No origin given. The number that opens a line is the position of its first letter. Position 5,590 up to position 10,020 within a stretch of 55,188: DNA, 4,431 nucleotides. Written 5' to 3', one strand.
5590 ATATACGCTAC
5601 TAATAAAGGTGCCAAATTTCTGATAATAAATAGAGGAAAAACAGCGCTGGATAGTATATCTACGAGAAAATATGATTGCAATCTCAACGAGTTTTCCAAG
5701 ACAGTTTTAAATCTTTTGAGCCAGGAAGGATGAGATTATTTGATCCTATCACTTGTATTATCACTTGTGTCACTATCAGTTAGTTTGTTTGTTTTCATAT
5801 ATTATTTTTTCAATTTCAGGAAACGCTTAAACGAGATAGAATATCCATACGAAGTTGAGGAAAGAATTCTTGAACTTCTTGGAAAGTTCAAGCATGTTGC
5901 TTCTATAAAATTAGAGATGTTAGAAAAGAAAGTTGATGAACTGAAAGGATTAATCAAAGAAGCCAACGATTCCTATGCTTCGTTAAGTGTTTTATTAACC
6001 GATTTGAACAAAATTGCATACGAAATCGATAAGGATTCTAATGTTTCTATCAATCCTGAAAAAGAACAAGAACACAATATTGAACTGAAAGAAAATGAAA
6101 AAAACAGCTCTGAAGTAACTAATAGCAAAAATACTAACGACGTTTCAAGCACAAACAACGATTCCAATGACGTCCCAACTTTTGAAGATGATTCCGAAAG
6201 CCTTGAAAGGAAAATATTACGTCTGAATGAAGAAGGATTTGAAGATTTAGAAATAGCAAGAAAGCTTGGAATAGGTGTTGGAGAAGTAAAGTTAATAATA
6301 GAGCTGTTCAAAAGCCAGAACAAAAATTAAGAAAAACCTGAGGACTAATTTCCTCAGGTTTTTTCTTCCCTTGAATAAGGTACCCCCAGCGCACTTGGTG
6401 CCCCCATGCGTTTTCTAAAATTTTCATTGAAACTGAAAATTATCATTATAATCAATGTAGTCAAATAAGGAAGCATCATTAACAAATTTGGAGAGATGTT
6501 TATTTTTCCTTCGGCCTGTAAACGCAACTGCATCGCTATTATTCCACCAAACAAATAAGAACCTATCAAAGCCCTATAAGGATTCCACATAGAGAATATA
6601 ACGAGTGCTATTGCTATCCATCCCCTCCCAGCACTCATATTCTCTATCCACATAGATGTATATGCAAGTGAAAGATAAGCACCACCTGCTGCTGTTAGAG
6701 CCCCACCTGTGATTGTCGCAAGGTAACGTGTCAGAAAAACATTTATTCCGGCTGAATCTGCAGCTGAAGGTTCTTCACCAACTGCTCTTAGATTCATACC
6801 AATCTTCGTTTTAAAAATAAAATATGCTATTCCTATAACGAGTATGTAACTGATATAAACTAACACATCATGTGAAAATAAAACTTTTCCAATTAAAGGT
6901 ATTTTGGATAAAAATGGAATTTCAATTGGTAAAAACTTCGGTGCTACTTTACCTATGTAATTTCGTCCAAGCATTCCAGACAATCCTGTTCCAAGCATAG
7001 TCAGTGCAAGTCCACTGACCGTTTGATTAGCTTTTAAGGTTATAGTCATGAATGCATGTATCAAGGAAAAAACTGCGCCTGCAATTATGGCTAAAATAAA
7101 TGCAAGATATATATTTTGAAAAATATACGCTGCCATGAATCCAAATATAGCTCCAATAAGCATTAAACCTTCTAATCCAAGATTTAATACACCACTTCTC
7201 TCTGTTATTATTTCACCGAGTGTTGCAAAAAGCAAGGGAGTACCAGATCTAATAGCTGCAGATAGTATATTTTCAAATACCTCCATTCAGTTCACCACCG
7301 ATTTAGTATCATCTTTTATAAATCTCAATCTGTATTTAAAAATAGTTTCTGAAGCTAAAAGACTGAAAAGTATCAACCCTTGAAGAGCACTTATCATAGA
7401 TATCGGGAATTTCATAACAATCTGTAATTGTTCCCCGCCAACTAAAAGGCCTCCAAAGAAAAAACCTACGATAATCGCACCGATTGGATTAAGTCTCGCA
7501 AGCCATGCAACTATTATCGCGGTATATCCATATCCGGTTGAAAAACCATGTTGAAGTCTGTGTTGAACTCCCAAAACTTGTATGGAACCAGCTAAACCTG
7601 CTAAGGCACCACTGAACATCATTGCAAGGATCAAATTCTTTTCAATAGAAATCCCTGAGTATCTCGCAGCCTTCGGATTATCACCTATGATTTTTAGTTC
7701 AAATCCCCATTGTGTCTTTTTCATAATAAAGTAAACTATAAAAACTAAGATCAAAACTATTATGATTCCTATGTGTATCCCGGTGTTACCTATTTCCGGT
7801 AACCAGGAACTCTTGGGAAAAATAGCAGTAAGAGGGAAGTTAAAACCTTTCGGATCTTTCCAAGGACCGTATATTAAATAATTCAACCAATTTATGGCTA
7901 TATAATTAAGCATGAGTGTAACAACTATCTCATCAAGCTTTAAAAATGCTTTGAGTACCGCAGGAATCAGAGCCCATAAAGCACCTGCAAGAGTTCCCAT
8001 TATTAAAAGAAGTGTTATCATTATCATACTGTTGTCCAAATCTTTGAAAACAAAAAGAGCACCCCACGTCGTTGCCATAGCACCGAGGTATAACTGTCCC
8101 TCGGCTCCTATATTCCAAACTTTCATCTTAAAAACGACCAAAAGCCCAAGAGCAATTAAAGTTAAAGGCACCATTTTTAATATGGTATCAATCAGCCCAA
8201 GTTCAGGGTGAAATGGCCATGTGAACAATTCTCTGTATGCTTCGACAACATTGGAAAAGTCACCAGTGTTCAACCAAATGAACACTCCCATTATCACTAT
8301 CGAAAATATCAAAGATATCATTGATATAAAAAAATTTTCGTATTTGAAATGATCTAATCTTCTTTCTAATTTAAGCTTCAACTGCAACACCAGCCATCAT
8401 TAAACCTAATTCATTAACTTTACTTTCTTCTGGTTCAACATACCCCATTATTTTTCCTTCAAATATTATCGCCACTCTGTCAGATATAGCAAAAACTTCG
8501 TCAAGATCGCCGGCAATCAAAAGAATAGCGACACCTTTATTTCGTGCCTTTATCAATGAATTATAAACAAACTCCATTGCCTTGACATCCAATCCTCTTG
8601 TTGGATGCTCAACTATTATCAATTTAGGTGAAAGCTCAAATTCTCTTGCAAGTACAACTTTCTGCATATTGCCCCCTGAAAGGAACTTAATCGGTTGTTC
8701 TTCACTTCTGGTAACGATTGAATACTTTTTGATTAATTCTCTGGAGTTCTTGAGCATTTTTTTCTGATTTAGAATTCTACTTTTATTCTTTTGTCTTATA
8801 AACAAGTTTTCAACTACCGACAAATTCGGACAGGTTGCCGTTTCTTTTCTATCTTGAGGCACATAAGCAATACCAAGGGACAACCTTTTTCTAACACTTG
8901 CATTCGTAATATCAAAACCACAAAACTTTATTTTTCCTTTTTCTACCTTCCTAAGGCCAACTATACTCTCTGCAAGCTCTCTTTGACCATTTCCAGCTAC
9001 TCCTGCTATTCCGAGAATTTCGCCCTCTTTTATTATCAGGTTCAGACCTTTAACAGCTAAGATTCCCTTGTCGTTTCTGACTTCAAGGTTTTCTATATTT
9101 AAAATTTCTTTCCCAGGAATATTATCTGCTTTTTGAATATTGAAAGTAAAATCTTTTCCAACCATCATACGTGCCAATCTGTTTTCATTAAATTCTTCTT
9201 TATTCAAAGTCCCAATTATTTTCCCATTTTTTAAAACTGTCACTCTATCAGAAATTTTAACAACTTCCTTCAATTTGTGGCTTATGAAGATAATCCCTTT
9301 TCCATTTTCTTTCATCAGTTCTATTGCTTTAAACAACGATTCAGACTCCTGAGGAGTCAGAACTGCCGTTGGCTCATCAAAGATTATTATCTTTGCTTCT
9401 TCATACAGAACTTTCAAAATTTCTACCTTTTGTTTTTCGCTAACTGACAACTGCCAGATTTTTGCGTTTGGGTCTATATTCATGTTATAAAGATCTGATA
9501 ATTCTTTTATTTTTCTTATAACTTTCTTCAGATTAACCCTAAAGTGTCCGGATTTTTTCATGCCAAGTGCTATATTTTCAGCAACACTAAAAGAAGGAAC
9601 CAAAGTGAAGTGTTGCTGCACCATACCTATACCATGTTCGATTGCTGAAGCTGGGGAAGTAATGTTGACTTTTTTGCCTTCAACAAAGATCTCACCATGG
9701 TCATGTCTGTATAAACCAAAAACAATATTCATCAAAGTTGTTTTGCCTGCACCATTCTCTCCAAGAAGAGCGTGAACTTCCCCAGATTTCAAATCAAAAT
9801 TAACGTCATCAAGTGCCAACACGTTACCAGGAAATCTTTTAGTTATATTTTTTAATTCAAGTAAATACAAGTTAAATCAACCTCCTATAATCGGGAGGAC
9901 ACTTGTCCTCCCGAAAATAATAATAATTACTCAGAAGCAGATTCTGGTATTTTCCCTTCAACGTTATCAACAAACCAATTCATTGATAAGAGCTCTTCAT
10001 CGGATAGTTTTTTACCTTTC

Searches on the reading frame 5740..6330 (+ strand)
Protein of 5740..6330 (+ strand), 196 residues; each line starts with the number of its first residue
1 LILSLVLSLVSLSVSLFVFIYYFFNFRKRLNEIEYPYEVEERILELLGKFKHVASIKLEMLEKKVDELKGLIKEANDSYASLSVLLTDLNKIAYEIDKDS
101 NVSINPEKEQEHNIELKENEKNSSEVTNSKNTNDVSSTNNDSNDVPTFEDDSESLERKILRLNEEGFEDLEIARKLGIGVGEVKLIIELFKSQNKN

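Call 6: search_protein_families(library=ncbifam, proteins=[window:5740-6330:+])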
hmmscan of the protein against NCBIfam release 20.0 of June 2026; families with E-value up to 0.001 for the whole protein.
window:5740-6330:+ (196 aa): 1 family
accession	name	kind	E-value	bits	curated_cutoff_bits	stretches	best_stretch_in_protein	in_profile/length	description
NF047515.1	SpiroCoCo_C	equivalog_domain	0.00022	20.5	125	0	39-187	171-313/313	SpiroCoCo family coiled-coil protein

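Call 7: search_protein_families(library=pfam, proteins=[window:5740-6330:+])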
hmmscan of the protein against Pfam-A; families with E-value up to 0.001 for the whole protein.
window:5740-6330:+ (196 aa): 1 family
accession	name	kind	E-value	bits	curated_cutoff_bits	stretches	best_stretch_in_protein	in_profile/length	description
PF19610.4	DUF6115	-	2.3e-14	54.4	27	1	59-190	16-134/134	Family of unknown function (DUF6115)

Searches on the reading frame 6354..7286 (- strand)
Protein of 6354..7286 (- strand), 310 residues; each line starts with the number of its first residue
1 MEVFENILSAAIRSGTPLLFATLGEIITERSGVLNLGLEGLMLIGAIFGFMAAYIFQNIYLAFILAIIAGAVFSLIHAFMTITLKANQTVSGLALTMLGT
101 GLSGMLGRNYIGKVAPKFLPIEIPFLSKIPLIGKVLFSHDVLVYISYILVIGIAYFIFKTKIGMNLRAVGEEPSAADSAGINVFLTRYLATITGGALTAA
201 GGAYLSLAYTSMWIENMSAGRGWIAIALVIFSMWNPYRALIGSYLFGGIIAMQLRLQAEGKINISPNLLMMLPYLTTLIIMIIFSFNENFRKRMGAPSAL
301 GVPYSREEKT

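Call 6: search_protein_families(library=ncbifam, proteins=[window:6354-7286:-])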
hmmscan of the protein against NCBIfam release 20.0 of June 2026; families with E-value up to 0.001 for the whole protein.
window:6354-7286:- (310 aa): 3 families
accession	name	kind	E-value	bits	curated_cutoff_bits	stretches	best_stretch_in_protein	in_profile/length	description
NF047928.1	ABC_B6_perm_1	equivalog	8.1e-67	225.5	465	1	6-308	12-310/311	putative B6 ABC transporter permease subunit 1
NF047929.1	ABC_B6_perm_2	equivalog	1.1e-15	57.7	400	1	10-254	48-297/337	putative B6 ABC transporter permease subunit 2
TIGR03409.1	urea_trans_UrtB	equivalog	0.0003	20.5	250.3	1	12-207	8-212/291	urea ABC transporter permease subunit UrtB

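Call 7: search_protein_families(library=pfam, proteins=[window:6354-7286:-])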
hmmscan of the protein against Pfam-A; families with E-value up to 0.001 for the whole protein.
window:6354-7286:- (310 aa): 1 family
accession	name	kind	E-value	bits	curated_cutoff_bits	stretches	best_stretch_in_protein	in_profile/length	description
PF02653.21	BPD_transp_2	-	1.5e-35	123.1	26.8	1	9-280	3-268/269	Branched-chain amino acid transport system / permease component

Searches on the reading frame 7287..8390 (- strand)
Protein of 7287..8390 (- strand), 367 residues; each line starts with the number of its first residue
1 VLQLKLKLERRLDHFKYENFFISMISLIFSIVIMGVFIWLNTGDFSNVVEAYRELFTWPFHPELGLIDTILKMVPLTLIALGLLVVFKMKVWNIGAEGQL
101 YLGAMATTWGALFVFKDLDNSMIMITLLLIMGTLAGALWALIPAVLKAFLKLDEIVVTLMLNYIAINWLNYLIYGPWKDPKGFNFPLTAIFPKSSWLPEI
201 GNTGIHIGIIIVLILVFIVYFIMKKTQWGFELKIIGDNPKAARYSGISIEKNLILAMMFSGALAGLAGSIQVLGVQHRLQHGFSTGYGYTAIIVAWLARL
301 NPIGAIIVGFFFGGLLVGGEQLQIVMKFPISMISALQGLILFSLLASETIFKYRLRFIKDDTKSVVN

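Call 6: search_protein_families(library=ncbifam, proteins=[window:7287-8390:-])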
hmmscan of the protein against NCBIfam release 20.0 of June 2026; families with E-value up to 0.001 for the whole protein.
window:7287-8390:- (367 aa): 12 families
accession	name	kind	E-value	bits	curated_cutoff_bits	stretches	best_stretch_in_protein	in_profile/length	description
NF047929.1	ABC_B6_perm_2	equivalog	1.8e-60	204.8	400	1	23-350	6-328/337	putative B6 ABC transporter permease subunit 2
NF047928.1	ABC_B6_perm_1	equivalog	1.5e-18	67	465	1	55-336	4-280/311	putative B6 ABC transporter permease subunit 1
NF007014.0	PRK09478.1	equivalog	4.7e-11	42.6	386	1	114-273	96-251/336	galactose/methyl galactoside ABC transporter permease MglC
NF007252.0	PRK09699.1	equivalog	1.4e-08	34.5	396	1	125-319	105-291/326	D-allose ABC transporter permease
NF008630.0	PRK11618.1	equivalog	9.9e-08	31.6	363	1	118-343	85-286/331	galactofuranose ABC transporter, permease protein YjfF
NF007067.0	PRK09512.1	equivalog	3.3e-07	29.8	398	1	104-318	81-286/321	ribose ABC transporter permease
NF040906.3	GguB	equivalog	1.7e-06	27.5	450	1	204-341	223-362/375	multiple monosaccharide ABC transporter permease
NF011612.1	PRK15038.1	equivalog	2.3e-06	27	500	1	103-342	67-299/322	autoinducer 2 ABC transporter permease LsrD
NF008441.0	PRK11285.1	equivalog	1.4e-05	24.3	378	1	126-271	108-244/333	L-arabinose ABC transporter permease AraH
NF041862.1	YtfT_transport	equivalog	3.8e-05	23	535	1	66-272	56-245/339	galactofuranose ABC transporter, ATP-binding protein YtfT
TIGR03409.1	urea_trans_UrtB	equivalog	0.00014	21.6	250.3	1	76-271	14-210/291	urea ABC transporter permease subunit UrtB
NF011961.0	PRK15432.1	equivalog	0.00024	20.5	388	1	78-356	49-308/344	autoinducer 2 ABC transporter permease LsrC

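Call 7: search_protein_families(library=pfam, proteins=[window:7287-8390:-])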
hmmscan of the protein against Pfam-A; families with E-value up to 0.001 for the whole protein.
window:7287-8390:- (367 aa): 1 family
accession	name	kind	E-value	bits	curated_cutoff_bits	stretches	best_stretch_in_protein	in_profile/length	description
PF02653.21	BPD_transp_2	-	2e-45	155.5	26.8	1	67-342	3-266/269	Branched-chain amino acid transport system / permease component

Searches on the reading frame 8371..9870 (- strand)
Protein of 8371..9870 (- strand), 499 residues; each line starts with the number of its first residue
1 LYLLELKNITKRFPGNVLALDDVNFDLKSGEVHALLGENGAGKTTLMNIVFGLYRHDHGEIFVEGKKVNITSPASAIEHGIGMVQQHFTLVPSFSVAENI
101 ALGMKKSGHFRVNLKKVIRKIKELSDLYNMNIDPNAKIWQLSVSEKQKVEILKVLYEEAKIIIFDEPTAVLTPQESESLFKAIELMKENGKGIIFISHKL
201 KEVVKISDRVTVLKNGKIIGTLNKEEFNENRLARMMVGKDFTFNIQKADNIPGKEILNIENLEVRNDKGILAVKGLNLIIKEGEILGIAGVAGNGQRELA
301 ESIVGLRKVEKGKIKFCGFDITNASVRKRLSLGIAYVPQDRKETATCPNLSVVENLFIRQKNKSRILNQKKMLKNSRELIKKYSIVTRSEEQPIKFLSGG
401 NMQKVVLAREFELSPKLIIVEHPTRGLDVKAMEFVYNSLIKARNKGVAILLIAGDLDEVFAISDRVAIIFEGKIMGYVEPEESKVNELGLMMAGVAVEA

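Call 6: search_protein_families(library=ncbifam, proteins=[window:8371-9870:-])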
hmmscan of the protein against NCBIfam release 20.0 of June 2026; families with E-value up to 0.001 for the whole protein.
window:8371-9870:- (499 aa): 189 families (the best 25 are shown)
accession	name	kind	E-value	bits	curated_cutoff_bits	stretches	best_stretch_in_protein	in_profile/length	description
NF047930.1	ABC_ATP_B6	equivalog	2.2e-139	465.4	670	1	4-494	3-510/510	putative B6 ABC transporter ATP-binding protein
NF008442.0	PRK11288.1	equivalog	6.8e-116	387.5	689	1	3-485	7-488/504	L-arabinose ABC transporter ATP-binding protein AraG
NF010069.0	PRK13549.1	equivalog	3.6e-112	375.4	699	1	2-481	4-490/513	xylose ABC transporter ATP-binding protein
NF008215.0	PRK10982.1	equivalog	9.8e-112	374.1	828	1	2-488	12-498/506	galactose/methyl galactoside ABC transporter ATP-binding protein MglA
NF008030.0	PRK10762.1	equivalog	1e-110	370.8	745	1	3-488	4-487/501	ribose ABC transporter ATP-binding protein RbsA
NF041861.1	YtfR_transport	equivalog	1.9e-110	369.6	850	1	3-487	1-485/492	galactofuranose ABC transporter, ATP-binding protein YtfR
NF011967.0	PRK15439.1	equivalog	8.9e-110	367.5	586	1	3-488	11-495/510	autoinducer 2 ABC transporter ATP-binding protein LsrA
NF040905.2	GguA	equivalog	8.5e-105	351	810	1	3-487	1-495/500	multiple monosaccharide ABC transporter ATP-binding protein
NF007253.0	PRK09700.1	equivalog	4.3e-101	339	772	1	3-484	5-497/510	D-allose ABC transporter ATP-binding protein AlsA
TIGR02633.1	xylG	equivalog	1.7e-94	317.1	723.65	1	3-476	1-483/500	D-xylose ABC transporter ATP-binding protein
TIGR04406.1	LPS_export_lptB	equivalog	4.1e-64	216.1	240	2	4-242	2-238/239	LPS export ABC transporter ATP-binding protein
TIGR01188.1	drrA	subfamily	1.1e-63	215.3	312.45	2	15-237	4-215/302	daunorubicin resistance ABC transporter, ATP-binding protein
TIGR03410.1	urea_trans_UrtE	equivalog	3.7e-62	209.8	285.8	2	4-236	1-228/230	urea ABC transporter ATP-binding subunit UrtE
NF040840.2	tungstate_WtpC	equivalog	1.3e-60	205.6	440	2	4-226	2-217/347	tungstate ABC transporter ATP-binding protein WtpC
TIGR03265.1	PhnT2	equivalog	2.3e-58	198.1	457.7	2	4-221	5-216/353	putative 2-aminoethylphosphonate ABC transporter ATP-binding protein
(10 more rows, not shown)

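Call 7: search_protein_families(library=pfam, proteins=[window:8371-9870:-])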
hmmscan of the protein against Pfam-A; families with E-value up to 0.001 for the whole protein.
window:8371-9870:- (499 aa): 2 families
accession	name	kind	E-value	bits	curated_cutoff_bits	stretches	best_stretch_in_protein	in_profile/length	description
PF00005.33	ABC_tran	-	2.1e-48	164.9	25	2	20-169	1-137/137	ABC transporter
PF13304.12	AAA_21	-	1.2e-06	29.3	27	0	32-51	1-20/304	AAA domain, putative AbiEii toxin, Type IV TA system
